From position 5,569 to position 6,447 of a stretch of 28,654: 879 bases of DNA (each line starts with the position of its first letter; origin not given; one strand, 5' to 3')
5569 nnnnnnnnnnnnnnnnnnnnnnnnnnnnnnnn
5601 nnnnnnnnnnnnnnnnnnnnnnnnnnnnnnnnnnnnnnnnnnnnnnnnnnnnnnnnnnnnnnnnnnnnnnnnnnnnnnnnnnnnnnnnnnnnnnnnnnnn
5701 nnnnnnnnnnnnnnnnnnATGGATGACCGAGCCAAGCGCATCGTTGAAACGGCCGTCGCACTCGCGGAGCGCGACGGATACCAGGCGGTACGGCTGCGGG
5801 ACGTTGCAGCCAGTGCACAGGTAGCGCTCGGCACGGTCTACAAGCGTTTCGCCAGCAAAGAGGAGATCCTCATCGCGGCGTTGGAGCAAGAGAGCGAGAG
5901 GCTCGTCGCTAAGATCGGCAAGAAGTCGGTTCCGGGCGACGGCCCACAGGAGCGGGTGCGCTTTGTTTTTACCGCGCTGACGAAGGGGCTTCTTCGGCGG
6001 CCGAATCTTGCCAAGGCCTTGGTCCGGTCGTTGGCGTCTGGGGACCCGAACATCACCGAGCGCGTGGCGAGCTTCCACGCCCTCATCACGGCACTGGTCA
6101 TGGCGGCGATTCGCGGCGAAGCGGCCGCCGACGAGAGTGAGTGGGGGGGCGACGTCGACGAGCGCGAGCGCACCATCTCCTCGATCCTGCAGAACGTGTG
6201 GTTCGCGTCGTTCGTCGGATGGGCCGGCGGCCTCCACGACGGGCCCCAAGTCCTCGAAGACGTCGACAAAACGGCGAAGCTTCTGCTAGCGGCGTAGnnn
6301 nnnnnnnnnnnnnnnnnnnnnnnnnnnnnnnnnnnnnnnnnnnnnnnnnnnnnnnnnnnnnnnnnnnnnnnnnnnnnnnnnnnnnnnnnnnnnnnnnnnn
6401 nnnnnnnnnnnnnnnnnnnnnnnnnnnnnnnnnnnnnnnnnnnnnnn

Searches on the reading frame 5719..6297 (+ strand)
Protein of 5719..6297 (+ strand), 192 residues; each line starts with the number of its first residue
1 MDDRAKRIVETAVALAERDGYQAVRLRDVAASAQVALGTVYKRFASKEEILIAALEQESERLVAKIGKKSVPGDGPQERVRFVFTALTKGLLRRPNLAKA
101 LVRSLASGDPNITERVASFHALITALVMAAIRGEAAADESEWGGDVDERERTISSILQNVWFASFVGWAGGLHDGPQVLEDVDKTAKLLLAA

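Call 4: search_protein_families(library=pfam, proteins=[window:5719-6297:+])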
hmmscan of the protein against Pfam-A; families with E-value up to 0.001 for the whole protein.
window:5719-6297:+ (192 aa): 2 families
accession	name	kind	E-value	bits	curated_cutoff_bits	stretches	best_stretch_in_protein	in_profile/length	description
PF00440.29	TetR_N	-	5.2e-12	45.8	24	1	8-54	1-47/47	Bacterial regulatory proteins, tetR family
PF17925.6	TetR_C_20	-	1.4e-11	45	26.5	1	73-189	1-107/107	Tetracyclin repressor-like, C-terminal domain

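Call 6: search_protein_families(library=ncbifam, proteins=[window:5719-6297:+])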
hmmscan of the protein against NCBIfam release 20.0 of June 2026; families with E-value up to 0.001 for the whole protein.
window:5719-6297:+ (192 aa): 16 families
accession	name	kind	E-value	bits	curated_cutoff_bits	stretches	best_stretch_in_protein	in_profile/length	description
NF033703.1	transcr_KstR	equivalog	7.7e-36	123.4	280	1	3-190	7-184/185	cholesterol catabolism transcriptional regulator KstR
NF053878.1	FATransRegFadRBac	equivalog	3.6e-11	43.2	200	1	4-117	4-117/190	fatty acid metabolism transcriptional regulator FadR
NF041196.1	ScbR_bind_reg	equivalog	5.4e-09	36.5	150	1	6-149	9-148/191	ScbR family autoregulator-binding transcription factor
NF050111.1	TransRegSACE7040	equivalog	7.7e-08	32.5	250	1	4-81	2-79/186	SACE_7040 family transcriptional regulator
TIGR03384.1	betaine_BetI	equivalog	2e-07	30.9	201.3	1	4-95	9-100/189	choline-binding transcriptional repressor BetI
NF053731.1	TransRegFasRMycb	equivalog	1.7e-06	28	330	1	2-123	10-131/199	HTH-type transcriptional activator FasR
NF011572.0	PRK14996.1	equivalog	1.9e-06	27.9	144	1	2-52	7-57/192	TetR family transcriptional regulator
NF053516.1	TranRepPrsAVib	equivalog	2.8e-05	24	300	1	5-91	8-95/208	TetR family transcriptional repressor PsrA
TIGR03968.1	mycofact_TetR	equivalog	3.6e-05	23.5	224.9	1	5-65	11-71/190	mycofactocin system transcriptional regulator MftR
NF037937.1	septum_RefZ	equivalog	3.7e-05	23.7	180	1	6-67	2-63/195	forespore capture DNA-binding protein RefZ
NF001978.0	PRK00767.1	equivalog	7.6e-05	22.6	118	1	4-86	10-93/197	transcriptional regulator BetI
NF007430.0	PRK09975.1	equivalog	9.4e-05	21.6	274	1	6-58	14-66/220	acrEF/envCD operon transcriptional regulator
NF007015.0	PRK09480.1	equivalog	0.00026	20.6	120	1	3-149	10-157/197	nucleoid occlusion factor SlmA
NF058643.1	TranRegCurRPseudo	equivalog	0.00047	19.9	300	1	2-79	6-84/193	TetR family transcriptional repressor CurR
NF000040.3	Tn10_TetC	equivalog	0.00055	20.2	425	1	7-68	17-78/197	tetracyline resistance-associated transcriptional repressor TetC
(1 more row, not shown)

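Call 7: search_solved_structures(query=window:5719-6297:+, max_evalue=0.01, show_alignments=2)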
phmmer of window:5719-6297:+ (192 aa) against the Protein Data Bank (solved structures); distinct sequences matched with E-value up to 0.01: 71 (the best 60 are shown).
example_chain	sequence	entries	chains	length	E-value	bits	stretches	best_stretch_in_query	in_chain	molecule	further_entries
5cw8_A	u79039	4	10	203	4.4e-22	81.8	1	3-190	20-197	HTH-type transcriptional repressor KstR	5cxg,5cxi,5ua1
3mnl_A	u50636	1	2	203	4.5e-22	81.8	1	3-190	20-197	TRANSCRIPTIONAL REGULATORY PROTEIN (PROBABLY TETR-FAMILY)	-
5ua2_A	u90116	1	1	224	4.5e-22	81.8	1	3-190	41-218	HTH-type transcriptional repressor KstR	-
5aqc_A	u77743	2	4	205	4.7e-22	81.8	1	3-190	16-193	HTH-TYPE TRANSCRIPTIONAL REPRESSOR KSTR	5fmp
3bjb_A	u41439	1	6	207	2.9e-16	62.9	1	4-109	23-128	Probable transcriptional regulator, TetR family protein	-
3ang_C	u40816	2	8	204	2.2e-08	37.3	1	4-190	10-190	Transcriptional repressor, TetR family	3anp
3jsj_A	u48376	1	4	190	1.2e-07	34.9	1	6-87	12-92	Putative TetR-family transcriptional regulator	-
9b7y_A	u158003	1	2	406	5.5e-07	32.7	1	3-57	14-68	Transcriptional repressor Mce3R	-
4kwa_A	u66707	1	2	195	7e-07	32.3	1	4-94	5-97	Transcriptional regulator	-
4jnn_A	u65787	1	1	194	7.1e-07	32.3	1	4-94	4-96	Transcriptional regulator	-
4nel_A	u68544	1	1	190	8e-07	32.2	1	5-94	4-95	Transcriptional regulator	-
4ich_A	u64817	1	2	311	1.9e-06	31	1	4-94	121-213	Transcriptional regulator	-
5gp9_A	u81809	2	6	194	2.2e-06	30.8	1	6-95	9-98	Transcriptional regulator (TetR/AcrR family)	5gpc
5gpa_A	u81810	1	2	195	2.2e-06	30.7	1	6-95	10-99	Transcriptional regulator (TetR/AcrR family)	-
3on4_A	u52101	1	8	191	6.7e-06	29.1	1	5-86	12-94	Transcriptional regulator, TetR family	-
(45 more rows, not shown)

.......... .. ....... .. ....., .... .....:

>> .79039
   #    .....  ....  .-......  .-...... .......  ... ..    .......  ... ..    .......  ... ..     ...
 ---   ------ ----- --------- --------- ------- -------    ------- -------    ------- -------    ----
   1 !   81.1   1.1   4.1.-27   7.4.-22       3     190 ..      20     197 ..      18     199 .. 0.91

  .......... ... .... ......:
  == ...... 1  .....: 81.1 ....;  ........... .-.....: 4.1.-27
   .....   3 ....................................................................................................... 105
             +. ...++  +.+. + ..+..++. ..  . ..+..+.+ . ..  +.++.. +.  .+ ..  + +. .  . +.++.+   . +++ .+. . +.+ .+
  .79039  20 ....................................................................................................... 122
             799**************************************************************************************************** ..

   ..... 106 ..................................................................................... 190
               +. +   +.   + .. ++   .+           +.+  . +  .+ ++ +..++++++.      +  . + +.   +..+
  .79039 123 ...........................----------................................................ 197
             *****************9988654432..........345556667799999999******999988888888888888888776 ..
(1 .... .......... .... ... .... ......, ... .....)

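Call 43: find_homologous_proteins(query=window:5719-6297:+, max_evalue=1e-10)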
Query window:5719-6297:+ (192 aa): 501 proteins with E <= 1e-10 among 2043 candidates; the best 120 are listed.
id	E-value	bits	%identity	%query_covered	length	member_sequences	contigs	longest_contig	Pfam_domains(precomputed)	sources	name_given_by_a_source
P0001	1.4e-109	381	94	100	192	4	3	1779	PF00440.30,PF17925.7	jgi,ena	-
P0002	4.4e-109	380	95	100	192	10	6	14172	PF00440.30,PF17925.7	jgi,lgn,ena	-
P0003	3.5e-105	367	91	100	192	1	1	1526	PF00440.30,PF17925.7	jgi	-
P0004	4.5e-105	367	91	100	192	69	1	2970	PF00440.30,PF17925.7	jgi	-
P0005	5.0e-105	367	91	100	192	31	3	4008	PF00440.30,PF17925.7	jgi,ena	-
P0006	8.8e-105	366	92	100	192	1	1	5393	PF00440.30,PF17925.7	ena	-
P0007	1.3e-104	365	91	100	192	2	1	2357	PF00440.30,PF17925.7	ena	-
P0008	4.5e-104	364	91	100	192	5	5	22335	PF00440.30,PF17925.7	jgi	jgi:AcrR family transcriptional regulator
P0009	6.5e-103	360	89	100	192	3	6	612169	PF00440.30,PF17925.7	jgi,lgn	-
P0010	3.6e-102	357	88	99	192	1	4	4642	PF00440.30,PF17925.7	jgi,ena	jgi:AcrR family transcriptional regulator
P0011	1.7e-101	355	89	99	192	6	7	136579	PF00440.30,PF17925.7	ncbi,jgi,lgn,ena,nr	ncbi:MAG TPA: TetR family transcriptional regulator [Polyangiales bacterium]|jgi:AcrR family transcr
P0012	5.8e-101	353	88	99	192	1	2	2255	PF00440.30,PF17925.7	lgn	-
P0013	5.8e-101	353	88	99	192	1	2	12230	PF00440.30,PF17925.7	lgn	-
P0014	5.9e-101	353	90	100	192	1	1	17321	PF00440.30,PF17925.7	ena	-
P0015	6.9e-101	353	88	100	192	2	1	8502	PF00440.30,PF17925.7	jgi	-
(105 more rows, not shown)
